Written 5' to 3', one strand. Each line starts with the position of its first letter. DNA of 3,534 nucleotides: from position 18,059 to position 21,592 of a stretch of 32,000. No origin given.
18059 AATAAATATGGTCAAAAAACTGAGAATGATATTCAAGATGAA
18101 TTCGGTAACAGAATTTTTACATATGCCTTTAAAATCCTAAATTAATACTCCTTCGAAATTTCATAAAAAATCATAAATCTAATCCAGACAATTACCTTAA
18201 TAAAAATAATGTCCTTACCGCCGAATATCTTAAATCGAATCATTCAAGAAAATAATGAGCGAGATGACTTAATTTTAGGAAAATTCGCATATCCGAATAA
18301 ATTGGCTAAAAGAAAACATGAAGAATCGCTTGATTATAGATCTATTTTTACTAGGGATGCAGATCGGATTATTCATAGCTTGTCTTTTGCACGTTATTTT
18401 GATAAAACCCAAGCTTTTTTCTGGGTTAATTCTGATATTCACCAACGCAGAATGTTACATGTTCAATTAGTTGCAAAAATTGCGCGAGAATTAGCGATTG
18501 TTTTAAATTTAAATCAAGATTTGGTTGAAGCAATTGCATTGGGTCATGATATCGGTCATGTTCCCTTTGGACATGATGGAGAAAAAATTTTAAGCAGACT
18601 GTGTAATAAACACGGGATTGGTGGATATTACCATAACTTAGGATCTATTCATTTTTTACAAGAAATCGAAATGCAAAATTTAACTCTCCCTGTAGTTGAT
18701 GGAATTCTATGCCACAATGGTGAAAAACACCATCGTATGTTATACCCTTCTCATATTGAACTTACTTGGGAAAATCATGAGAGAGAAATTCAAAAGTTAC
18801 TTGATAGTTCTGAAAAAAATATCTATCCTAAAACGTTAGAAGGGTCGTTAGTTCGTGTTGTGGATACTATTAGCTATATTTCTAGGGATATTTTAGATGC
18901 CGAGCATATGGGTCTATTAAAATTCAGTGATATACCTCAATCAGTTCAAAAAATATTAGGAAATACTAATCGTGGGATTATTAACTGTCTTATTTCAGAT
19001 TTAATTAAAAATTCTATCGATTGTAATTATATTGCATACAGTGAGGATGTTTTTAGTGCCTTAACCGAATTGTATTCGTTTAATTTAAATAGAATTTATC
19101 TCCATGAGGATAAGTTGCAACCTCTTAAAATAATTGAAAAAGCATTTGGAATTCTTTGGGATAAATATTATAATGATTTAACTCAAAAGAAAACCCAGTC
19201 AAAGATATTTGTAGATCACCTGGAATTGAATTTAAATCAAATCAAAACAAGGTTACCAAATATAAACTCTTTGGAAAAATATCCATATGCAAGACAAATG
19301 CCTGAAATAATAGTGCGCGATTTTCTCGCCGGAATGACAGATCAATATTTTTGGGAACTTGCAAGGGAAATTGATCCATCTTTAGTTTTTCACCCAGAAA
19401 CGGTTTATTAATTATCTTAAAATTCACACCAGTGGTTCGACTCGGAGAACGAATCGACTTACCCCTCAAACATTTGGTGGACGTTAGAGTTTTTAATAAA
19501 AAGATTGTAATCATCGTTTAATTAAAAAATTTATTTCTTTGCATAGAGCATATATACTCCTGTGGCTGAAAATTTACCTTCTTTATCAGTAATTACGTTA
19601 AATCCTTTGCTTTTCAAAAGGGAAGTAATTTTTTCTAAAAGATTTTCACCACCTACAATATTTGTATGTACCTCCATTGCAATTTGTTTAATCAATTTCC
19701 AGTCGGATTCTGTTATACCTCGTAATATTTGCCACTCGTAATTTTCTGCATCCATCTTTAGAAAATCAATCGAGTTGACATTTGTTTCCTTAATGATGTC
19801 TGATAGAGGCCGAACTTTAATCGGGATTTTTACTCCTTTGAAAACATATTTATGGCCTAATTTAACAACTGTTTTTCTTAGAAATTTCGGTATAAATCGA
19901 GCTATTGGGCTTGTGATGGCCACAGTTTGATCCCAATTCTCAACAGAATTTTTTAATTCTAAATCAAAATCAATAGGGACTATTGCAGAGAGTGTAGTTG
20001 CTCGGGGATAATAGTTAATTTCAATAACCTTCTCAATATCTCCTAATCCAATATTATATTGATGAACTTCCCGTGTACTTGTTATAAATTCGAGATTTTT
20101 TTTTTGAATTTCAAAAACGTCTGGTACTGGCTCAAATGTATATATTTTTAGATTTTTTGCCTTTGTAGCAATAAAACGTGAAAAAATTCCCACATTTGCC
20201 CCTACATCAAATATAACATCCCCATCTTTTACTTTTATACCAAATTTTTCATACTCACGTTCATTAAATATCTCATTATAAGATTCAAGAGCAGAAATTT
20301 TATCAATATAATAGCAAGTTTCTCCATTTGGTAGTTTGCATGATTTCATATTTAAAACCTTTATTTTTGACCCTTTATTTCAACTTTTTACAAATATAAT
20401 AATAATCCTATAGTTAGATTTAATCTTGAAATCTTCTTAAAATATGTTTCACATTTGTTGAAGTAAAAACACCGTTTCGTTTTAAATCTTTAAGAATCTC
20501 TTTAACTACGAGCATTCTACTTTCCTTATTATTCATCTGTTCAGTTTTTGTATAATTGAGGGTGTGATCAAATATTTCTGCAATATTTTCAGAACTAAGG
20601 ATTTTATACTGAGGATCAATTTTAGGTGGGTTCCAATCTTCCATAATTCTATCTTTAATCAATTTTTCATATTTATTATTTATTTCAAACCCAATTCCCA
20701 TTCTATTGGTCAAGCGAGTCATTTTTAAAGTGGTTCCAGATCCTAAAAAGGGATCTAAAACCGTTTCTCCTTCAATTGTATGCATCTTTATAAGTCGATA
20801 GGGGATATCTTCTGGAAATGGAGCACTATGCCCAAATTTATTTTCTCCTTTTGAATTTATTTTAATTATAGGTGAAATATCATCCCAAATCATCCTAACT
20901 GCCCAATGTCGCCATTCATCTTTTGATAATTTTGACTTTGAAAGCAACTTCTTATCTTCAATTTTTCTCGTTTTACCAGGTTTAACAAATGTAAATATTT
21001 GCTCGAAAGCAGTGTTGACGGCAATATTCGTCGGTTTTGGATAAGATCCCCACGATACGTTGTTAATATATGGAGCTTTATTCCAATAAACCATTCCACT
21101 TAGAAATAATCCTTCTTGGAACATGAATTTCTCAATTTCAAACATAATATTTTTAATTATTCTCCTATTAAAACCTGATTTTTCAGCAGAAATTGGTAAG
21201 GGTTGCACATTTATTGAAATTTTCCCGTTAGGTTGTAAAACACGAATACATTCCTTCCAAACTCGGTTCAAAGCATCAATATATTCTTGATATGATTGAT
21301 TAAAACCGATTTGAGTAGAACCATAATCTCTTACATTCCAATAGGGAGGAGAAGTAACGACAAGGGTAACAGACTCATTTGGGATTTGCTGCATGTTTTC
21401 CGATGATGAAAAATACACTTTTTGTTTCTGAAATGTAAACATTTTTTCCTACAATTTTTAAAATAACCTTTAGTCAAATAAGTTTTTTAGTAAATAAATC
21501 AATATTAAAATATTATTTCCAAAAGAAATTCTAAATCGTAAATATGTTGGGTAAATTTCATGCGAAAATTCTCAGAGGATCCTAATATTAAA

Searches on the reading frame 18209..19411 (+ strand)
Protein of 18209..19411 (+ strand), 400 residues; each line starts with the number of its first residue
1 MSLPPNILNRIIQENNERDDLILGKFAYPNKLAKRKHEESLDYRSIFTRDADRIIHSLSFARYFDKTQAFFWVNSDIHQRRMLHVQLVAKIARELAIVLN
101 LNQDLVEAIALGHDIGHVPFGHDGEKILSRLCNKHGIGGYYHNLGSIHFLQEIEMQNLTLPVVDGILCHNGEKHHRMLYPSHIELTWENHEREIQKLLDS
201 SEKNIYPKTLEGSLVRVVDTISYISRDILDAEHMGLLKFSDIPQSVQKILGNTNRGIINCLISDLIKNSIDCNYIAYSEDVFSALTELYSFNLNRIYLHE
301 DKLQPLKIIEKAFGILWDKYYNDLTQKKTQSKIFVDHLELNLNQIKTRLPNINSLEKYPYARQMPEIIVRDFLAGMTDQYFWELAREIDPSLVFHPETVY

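Call 8: search_protein_families(library=pfam, proteins=[window:18209-19411:+], max_evalue=0.01)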
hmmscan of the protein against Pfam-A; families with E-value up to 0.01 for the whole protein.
window:18209-19411:+ (400 aa): 1 family
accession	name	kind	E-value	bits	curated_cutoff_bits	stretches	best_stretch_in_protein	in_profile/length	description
PF01966.28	HD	-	3e-09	37.6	22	1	84-219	4-111/116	HD domain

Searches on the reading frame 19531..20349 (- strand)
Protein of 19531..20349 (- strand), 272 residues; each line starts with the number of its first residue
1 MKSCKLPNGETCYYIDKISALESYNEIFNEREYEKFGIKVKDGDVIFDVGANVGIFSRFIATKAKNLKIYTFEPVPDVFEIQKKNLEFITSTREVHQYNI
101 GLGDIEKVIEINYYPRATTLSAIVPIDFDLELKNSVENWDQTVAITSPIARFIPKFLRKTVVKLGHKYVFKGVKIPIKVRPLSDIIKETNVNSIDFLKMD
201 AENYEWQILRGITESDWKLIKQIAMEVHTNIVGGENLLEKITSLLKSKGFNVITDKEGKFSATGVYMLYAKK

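Call 8: search_protein_families(library=pfam, proteins=[window:19531-20349:-], max_evalue=0.01)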
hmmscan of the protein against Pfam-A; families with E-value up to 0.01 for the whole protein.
window:19531-20349:- (272 aa): 3 families
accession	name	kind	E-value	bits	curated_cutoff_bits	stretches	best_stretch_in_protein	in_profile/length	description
PF05050.19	Methyltransf_21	-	1.6e-17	64.6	22.7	1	48-251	1-172/173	Methyltransferase FkbM domain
PF02475.24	TRM5-TYW2_MTfase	-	3.2e-05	24.4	28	1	29-98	23-92/164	TRM5/TYW2 methyltransferase domain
PF05575.17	V_cholerae_RfbT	-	0.00075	19.3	27.9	1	40-111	77-150/286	Vibrio cholerae RfbT protein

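Call 9: search_protein_families(library=padloc, proteins=[window:19531-20349:-], max_evalue=0.01)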
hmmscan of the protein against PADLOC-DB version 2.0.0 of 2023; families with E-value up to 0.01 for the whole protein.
window:19531-20349:- (272 aa): 1 family
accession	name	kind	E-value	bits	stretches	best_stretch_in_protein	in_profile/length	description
PDLC04134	mad2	-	0.0045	13.9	0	38-87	287-334/492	mads_2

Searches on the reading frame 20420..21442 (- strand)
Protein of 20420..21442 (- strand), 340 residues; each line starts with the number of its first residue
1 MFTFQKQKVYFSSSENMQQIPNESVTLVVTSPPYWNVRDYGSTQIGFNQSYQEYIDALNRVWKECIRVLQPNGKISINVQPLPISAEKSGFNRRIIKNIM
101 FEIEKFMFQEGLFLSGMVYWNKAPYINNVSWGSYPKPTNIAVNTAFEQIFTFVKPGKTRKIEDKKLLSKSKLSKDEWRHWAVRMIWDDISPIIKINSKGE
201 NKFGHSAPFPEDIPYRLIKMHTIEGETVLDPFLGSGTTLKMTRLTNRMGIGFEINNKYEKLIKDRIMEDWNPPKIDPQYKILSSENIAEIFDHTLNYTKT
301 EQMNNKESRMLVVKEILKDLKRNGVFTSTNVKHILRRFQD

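Call 8: search_protein_families(library=pfam, proteins=[window:20420-21442:-], max_evalue=0.01)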
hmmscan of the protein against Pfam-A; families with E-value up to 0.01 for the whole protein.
window:20420-21442:- (340 aa): 2 families
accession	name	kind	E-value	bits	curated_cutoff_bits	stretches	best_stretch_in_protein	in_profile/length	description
PF01555.25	N6_N4_Mtase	-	3e-41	142.2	26.7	1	25-263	1-220/221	DNA methylase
PF01170.24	UPF0020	-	0.0028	17.8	22.3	0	202-239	5-43/197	RMKL-like, methyltransferase domain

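Call 9: search_protein_families(library=padloc, proteins=[window:20420-21442:-], max_evalue=0.01)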
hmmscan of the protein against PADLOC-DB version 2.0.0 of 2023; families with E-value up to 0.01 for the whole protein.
window:20420-21442:- (340 aa): 62 families (the best 25 are shown)
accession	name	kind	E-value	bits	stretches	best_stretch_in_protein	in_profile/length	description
PDLC03353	MTase_II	-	2e-61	205.8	1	3-267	6-251/260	Type II methyltransferase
PDLC03350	MTase_II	-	4.1e-52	175.5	1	8-267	58-296/312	Type II methyltransferase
PDLC03259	MTase_II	-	8.7e-49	164.5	1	12-266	9-255/423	Type II methyltransferase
PDLC03283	MTase_II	-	2.2e-33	114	1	8-269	6-274/352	Type II methyltransferase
PDLC03387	MTase_II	-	1.5e-31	107.6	2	14-80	20-87/289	Type II methyltransferase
PDLC03260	MTase_II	-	2.5e-31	106.9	2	105-263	165-304/349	Type II methyltransferase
PDLC03371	MTase_II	-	9.8e-27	92.1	1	5-268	9-254/260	Type II methyltransferase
PDLC03236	MTase_II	-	1.3e-25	87.9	1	13-267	657-900/912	Type II methyltransferase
PDLC03299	MTase_II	-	5e-25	86.6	2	195-289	186-266/296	Type II methyltransferase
PDLC03246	MTase_II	-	1.1e-21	75.3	1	13-267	120-367/376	Type II methyltransferase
PDLC03252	MTase_II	-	4.7e-20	70.2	2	14-80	99-166/365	Type II methyltransferase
PDLC03238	MTase_II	-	5.9e-20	69.7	1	15-266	133-363/428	Type II methyltransferase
PDLC03276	MTase_II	-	6.7e-19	66.4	1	15-262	153-397/404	Type II methyltransferase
PDLC03295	MTase_II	-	1.3e-16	59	1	9-286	6-284/292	Type II methyltransferase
PDLC03714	oMTase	-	2.5e-16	57.9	1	19-266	18-257/279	orphan methyltransferase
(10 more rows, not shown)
